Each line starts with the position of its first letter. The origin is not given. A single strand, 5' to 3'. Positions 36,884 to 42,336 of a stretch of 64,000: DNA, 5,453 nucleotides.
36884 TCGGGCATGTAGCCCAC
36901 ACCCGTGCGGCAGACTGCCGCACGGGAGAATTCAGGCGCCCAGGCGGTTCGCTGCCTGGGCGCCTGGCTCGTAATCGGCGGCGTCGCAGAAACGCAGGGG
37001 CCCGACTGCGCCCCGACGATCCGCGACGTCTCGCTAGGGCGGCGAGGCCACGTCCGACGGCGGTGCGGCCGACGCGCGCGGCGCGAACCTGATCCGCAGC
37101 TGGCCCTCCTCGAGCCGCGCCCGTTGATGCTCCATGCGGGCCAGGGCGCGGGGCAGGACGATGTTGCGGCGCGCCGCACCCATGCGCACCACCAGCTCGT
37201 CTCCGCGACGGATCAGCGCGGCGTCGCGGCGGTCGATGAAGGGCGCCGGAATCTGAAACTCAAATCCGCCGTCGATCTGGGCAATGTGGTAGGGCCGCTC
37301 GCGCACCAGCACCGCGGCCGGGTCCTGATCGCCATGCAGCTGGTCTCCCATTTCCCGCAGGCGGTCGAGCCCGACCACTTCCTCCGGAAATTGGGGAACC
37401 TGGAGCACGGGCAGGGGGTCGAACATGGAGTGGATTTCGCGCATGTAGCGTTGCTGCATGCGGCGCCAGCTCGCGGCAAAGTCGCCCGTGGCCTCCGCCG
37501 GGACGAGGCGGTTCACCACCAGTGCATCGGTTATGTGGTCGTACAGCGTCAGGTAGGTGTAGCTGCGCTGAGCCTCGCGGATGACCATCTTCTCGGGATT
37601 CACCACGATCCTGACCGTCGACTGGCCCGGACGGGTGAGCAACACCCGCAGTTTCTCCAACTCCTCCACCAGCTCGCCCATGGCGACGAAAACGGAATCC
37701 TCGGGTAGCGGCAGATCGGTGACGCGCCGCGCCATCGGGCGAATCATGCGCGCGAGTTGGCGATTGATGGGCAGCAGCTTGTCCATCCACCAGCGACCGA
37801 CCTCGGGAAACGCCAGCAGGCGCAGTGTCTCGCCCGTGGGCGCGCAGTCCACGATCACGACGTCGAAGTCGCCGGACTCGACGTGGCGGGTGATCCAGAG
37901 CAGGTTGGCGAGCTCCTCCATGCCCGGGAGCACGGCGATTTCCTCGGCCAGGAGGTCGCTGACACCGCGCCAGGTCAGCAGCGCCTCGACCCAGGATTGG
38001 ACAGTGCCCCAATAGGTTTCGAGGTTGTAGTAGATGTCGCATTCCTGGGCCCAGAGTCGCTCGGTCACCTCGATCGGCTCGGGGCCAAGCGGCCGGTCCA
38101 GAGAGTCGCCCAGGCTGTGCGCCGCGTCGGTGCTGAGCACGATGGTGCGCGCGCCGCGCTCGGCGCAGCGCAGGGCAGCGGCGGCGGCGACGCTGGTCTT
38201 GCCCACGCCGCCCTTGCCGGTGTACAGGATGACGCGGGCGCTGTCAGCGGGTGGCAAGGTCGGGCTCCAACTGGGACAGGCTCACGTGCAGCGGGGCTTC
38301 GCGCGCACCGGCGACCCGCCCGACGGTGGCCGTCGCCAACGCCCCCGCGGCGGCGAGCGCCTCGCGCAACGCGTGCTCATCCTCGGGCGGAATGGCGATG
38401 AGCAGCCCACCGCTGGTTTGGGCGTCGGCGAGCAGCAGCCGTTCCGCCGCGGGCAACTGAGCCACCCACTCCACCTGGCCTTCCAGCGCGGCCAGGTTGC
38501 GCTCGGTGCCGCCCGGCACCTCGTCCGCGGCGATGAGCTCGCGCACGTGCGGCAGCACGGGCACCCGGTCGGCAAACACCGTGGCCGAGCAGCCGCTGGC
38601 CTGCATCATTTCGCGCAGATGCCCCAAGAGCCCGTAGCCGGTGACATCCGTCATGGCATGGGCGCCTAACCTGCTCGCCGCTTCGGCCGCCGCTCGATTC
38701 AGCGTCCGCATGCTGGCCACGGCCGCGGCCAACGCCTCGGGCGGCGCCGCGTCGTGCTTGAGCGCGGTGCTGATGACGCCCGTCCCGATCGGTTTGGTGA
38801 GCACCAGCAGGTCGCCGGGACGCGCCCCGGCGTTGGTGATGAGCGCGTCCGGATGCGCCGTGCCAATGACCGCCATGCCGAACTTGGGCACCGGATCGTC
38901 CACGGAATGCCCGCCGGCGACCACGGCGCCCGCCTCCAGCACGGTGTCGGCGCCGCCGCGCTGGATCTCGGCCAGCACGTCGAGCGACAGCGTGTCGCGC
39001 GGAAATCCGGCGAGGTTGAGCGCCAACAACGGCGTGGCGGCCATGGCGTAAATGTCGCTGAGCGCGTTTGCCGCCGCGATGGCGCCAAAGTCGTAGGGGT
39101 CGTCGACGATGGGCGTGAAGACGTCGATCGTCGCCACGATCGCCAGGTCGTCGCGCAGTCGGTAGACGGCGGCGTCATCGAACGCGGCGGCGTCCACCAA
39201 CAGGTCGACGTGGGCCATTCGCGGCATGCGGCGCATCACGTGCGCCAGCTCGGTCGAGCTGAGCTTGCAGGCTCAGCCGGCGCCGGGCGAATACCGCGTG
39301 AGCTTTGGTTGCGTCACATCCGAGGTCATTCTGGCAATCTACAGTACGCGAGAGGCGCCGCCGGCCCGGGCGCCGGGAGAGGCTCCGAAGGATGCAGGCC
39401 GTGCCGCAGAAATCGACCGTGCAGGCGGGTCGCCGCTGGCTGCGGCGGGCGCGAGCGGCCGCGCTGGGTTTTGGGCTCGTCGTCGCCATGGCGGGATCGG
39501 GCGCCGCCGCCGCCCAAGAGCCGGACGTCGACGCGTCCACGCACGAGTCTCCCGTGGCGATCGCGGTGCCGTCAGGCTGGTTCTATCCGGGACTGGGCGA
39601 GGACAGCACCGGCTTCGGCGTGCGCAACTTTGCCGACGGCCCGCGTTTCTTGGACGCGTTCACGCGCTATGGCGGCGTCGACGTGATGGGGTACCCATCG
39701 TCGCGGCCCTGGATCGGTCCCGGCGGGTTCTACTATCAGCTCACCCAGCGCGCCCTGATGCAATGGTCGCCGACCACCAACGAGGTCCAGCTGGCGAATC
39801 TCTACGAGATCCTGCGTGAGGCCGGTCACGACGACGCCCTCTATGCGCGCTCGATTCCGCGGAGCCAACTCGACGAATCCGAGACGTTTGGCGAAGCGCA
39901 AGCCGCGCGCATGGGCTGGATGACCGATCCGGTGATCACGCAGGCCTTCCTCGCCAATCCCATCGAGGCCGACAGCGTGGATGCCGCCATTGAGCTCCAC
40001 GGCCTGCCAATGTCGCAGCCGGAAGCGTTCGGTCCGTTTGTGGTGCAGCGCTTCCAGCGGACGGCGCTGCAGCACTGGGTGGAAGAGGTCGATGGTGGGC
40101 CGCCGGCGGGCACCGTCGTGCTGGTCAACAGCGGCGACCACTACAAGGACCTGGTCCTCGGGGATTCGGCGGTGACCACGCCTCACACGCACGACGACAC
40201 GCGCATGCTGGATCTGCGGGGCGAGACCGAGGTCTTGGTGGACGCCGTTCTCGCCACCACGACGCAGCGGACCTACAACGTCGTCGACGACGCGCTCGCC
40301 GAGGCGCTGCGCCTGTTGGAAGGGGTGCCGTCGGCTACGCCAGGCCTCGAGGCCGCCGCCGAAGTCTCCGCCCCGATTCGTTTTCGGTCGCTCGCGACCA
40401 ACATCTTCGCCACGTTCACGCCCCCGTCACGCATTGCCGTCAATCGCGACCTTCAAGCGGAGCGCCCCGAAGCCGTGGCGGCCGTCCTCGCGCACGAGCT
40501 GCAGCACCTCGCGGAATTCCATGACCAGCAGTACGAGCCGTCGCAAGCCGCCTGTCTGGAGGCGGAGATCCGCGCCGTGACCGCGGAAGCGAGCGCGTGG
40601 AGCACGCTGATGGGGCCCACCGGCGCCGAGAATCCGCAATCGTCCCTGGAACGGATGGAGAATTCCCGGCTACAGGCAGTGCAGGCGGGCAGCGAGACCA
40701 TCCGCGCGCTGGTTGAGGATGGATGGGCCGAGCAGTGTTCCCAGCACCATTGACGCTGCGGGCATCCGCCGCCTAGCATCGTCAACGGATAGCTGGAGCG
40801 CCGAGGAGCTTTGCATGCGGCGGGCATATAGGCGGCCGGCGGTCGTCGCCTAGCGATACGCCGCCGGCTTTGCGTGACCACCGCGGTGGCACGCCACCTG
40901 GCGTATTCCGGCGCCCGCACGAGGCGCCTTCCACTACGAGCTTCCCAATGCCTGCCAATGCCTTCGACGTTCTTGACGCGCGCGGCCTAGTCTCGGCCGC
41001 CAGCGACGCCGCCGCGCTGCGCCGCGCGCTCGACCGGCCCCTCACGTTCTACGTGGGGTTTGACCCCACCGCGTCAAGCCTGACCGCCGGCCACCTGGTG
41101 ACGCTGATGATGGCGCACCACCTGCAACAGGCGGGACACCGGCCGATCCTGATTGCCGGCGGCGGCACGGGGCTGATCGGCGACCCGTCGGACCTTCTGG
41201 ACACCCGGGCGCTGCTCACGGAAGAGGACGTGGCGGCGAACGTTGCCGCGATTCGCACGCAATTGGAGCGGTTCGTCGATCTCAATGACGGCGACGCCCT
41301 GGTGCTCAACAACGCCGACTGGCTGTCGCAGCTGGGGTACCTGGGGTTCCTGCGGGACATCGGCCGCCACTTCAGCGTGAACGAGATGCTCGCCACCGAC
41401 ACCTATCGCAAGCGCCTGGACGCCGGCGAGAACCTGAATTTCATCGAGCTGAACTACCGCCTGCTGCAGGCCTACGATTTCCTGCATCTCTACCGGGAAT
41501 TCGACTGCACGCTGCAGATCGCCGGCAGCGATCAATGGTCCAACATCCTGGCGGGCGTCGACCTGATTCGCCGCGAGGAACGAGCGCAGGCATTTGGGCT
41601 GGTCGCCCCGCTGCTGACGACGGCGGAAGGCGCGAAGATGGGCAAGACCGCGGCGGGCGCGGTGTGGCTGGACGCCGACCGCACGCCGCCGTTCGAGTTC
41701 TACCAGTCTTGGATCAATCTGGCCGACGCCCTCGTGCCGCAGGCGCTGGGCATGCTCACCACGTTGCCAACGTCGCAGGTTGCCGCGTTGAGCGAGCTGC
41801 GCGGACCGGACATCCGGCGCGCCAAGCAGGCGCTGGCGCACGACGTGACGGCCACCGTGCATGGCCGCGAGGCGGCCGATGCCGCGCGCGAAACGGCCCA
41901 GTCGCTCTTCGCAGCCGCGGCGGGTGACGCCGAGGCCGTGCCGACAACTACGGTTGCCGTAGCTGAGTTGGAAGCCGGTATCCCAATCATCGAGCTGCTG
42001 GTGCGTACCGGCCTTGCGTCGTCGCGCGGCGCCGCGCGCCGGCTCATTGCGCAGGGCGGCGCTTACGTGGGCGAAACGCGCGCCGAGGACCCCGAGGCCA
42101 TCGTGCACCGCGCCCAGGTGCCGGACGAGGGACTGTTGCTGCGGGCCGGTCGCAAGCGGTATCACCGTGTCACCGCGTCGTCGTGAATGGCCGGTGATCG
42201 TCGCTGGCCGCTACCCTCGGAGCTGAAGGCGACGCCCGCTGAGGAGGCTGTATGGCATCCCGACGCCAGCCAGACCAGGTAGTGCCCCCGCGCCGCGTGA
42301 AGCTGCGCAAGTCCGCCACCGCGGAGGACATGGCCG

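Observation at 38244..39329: SelD is itself a selenoprotein: in-frame UGA (39273-39275) missed by ORF calling, with a downstream hairpin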

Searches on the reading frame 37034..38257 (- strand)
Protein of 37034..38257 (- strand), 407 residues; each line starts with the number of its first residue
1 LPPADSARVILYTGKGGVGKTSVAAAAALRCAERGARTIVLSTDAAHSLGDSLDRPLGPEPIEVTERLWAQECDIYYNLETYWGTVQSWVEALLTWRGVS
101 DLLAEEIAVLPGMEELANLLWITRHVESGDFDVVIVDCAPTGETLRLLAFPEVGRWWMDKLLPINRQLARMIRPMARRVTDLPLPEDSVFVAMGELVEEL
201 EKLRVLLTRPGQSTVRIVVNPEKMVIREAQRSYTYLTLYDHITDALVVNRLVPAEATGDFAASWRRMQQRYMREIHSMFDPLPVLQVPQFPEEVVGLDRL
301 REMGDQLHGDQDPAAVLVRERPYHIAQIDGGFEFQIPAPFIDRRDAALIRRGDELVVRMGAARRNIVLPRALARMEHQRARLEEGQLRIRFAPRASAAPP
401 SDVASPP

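Call 6: search_protein_families(library=ncbifam, proteins=[window:37034-38257:-])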
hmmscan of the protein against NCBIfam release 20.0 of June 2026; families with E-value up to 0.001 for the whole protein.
window:37034-38257:- (407 aa): 12 families
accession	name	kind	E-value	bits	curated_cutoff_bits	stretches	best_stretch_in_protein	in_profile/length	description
TIGR00345.1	GET3_arsA_TRC40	subfamily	5.6e-79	265.8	135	1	12-307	2-297/299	TRC40/GET3/ArsA family transport-energizing ATPase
NF050088.1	Get3_fold_NosAFP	equivalog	4.9e-37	127.7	325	1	7-391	2-364/364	Get3/ArsA fold putative tail anchor-mediating ATPase NosAFP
NF041417.1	ArsA_halo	exception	3.3e-34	118.6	800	1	3-309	329-616/617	arsenical pump-driving ATPase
TIGR04291.1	arsen_driv_ArsA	equivalog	4.7e-27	94.9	650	1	8-303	4-285/565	arsenical pump-driving ATPase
NF053621.1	ATPseBagBMYCTU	equivalog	2.8e-17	62.9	521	1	6-154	11-165/371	ATPase BagB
NF053622.1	ATPseBagAMYCTU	equivalog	4.5e-08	32.9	400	1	5-54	5-54/325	ATPase BagA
TIGR01968.1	minD_bact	equivalog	4.7e-07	29.4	212.9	1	9-45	4-40/261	septum site-determining protein MinD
NF041546.1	ParA_partition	equivalog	1.5e-05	24.7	180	1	13-51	6-44/203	ParA family partition ATPase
NF041136.1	MrpORP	equivalog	0.00013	21.4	450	1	8-44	7-43/365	iron-sulfur cluster carrier protein MrpORP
TIGR01969.1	minD_arch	subfamily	0.00022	20.5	201.75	0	10-46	4-40/251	cell division ATPase MinD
NF008079.0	PRK10818.1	equivalog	0.0003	20.2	508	1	7-45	2-41/270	septum site-determining protein MinD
TIGR03371.1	cellulose_yhjQ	equivalog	0.00035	20.1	157.85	1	8-50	3-45/246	cellulose biosynthesis protein BcsQ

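Call 62: find_homologous_proteins(query=window:37034-38257:-, max_evalue=1e-20)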
Query window:37034-38257:- (407 aa): 7998 proteins with E <= 1e-20 among 8000 candidates; the best 120 are listed.
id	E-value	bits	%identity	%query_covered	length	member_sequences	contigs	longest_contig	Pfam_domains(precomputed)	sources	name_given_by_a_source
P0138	1.2e-252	856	93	100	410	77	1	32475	PF13614.13,PF17886.8,PF02374.22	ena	-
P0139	1.9e-218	743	93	86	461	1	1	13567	PF13614.13,PF02374.22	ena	-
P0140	2.2e-205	700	74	97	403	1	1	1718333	PF01656.30,PF13614.13,PF17886.8,PF02374.22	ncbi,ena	-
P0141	1.2e-202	691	74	97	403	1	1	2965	PF13614.13,PF17886.8,PF02374.22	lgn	-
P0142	1.1e-201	688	73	98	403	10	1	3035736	PF10609.16,PF01656.30,PF13614.13,PF17886.8,PF02374.22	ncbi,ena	-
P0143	3.9e-199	680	72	99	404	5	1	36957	PF10609.16,PF01656.30,PF13614.13,PF17886.8,PF02374.22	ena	-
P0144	6.1e-198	676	74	96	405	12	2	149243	PF17886.8,PF02374.22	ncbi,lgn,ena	-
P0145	2.7e-197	674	74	97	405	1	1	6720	PF17886.8,PF02374.22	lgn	-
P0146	3.2e-197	673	74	97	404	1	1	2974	PF01656.30,PF13614.13,PF17886.8,PF02374.22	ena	-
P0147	7.5e-197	672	74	96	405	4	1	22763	PF17886.8,PF02374.22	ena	-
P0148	1.2e-196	671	74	97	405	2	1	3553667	PF17886.8,PF02374.22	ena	-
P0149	1.4e-196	671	74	97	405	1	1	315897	PF17886.8,PF02374.22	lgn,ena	-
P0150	1.7e-196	671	74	97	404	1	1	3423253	PF01656.30,PF17886.8,PF02374.22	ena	-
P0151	1.9e-196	671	74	97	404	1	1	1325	PF01656.30,PF17886.8,PF02374.22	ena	-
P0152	5.5e-196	669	73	98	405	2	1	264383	PF17886.8,PF02374.22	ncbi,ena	-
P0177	9.1e-155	533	58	97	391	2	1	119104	PF01656.30,PF13614.13,PF17886.8,PF02374.22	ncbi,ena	-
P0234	5.2e-140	485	52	98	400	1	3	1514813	PF10609.16,PF01656.30,PF13614.13,PF17886.8,PF02374.22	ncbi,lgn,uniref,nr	ncbi:MAG: ArsA family ATPase [Dehalococcoides mccartyi]|uniref:ArsA family ATPase n=1 Tax=Dehalococc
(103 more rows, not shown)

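Call 67: find_encoding_contigs(protein=P0234, flank=6000, max_places=1)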
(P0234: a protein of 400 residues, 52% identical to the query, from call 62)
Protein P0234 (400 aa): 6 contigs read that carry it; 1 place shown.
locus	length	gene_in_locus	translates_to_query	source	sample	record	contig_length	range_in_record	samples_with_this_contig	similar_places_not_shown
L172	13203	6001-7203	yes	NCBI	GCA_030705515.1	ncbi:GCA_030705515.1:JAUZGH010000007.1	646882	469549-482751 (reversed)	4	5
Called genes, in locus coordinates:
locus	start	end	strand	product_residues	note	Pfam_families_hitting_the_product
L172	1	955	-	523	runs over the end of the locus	PF13450:NAD_binding_8, PF01593:Amino_oxidase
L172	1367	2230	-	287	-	PF00892:EamA, PF06027:SLC35F (faint), PF00892:EamA, PF05653:Mg_trans_NIPA (weak)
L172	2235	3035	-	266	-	PF12146:Hydrolase_4, PF00561:Abhydrolase_1, PF12697:Abhydrolase_6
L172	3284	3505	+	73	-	-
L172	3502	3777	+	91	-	-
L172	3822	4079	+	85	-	-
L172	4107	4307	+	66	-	PF27253:AF_1253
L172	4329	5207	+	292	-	PF01734:Patatin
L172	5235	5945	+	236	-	-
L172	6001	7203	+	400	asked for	PF01656:CbiA (weak), PF02374:ArsA_ATPase, PF10609:ParA (weak), PF13614:AAA_31 (weak), PF17886:ArsA_HSP20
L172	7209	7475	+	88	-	-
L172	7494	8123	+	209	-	-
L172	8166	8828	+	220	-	-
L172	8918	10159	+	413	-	PF00109:ketoacyl-synt, PF00108:Thiolase_N (faint), PF02801:Ketoacyl-synt_C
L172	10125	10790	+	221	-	-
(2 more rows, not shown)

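Call 68: find_encoding_contigs(protein=P0177, flank=6000, max_places=1)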
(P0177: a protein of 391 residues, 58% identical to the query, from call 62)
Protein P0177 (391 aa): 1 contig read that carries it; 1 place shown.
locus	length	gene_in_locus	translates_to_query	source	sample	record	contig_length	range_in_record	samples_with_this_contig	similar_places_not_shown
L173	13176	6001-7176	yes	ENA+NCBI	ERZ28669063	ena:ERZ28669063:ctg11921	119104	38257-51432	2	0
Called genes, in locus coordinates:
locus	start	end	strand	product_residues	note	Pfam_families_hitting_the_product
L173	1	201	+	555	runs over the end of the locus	PF00753:Lactamase_B, PF12706:Lactamase_B_2, PF23023:Anti-Pycsar_Apyc1 (weak), PF22505:RNase_J_b_CASP, PF07521:RMMBL, PF17770:RNase_J_C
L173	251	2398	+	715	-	PF13491:FtsK_4TM (weak), PF17854:FtsK_alpha, PF01580:FtsK_SpoIIIE, PF09397:FtsK_gamma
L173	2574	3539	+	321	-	PF00586:AIRS, PF02769:AIRS_C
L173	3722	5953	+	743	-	-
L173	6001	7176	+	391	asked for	PF01656:CbiA (faint), PF02374:ArsA_ATPase, PF13614:AAA_31, PF17886:ArsA_HSP20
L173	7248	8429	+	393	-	PF00266:Aminotran_5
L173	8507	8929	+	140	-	PF01476:LysM, PF23473:LysM3_LYK4_5 (weak)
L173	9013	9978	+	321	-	PF00389:2-Hacid_dh, PF02826:2-Hacid_dh_C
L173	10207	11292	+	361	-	PF07690:MFS_1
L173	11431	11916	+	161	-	PF13560:HTH_31, PF12773:DZR, PF13240:Zn_Ribbon_1 (faint)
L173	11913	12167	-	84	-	PF00462:Glutaredoxin, PF13417:GST_N_3 (weak), PF13409:GST_N_2 (weak)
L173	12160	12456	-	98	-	PF02583:Trns_repr_metal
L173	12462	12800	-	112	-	PF00085:Thioredoxin, PF00578:AhpC-TSA (faint), PF04756:OST3_OST6 (weak), PF13098:Thioredoxin_2, PF13905:Thioredoxin_8 (faint)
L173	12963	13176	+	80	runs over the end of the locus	-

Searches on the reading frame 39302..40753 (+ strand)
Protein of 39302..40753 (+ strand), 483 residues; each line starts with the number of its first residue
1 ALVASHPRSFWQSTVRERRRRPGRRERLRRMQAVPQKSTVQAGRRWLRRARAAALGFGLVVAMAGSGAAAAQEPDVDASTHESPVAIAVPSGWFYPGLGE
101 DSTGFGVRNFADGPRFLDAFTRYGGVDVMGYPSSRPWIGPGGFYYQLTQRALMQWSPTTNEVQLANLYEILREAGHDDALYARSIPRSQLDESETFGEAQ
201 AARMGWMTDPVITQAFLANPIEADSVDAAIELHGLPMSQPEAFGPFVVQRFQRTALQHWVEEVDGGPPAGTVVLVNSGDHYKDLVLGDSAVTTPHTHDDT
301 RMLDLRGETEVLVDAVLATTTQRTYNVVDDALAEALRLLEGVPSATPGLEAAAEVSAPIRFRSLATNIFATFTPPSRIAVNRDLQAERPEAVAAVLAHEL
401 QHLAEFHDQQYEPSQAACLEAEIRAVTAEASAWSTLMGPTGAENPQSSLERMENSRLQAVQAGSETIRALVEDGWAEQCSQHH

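Call 18: search_protein_families(library=pfam, proteins=[window:39302-40753:+], max_evalue=0.00001)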
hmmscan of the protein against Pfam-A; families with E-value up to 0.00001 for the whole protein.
window:39302-40753:+ (483 aa): 0 families

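Call 50: search_protein_families(library=ncbifam, proteins=[window:39302-40753:+], max_evalue=0.001)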
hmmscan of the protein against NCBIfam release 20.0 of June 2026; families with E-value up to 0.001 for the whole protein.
window:39302-40753:+ (483 aa): 0 families

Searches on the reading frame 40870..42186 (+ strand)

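Call 50: search_protein_families(library=ncbifam, proteins=[window:40870-42186:+], max_evalue=0.001)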
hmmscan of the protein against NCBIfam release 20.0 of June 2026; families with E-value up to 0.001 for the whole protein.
window:40870-42186:+ (438 aa): 1 family
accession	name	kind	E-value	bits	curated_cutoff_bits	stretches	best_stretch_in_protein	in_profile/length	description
TIGR00234.1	tyrS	equivalog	4.9e-111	371.7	113.8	1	28-435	3-404/406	tyrosine--tRNA ligase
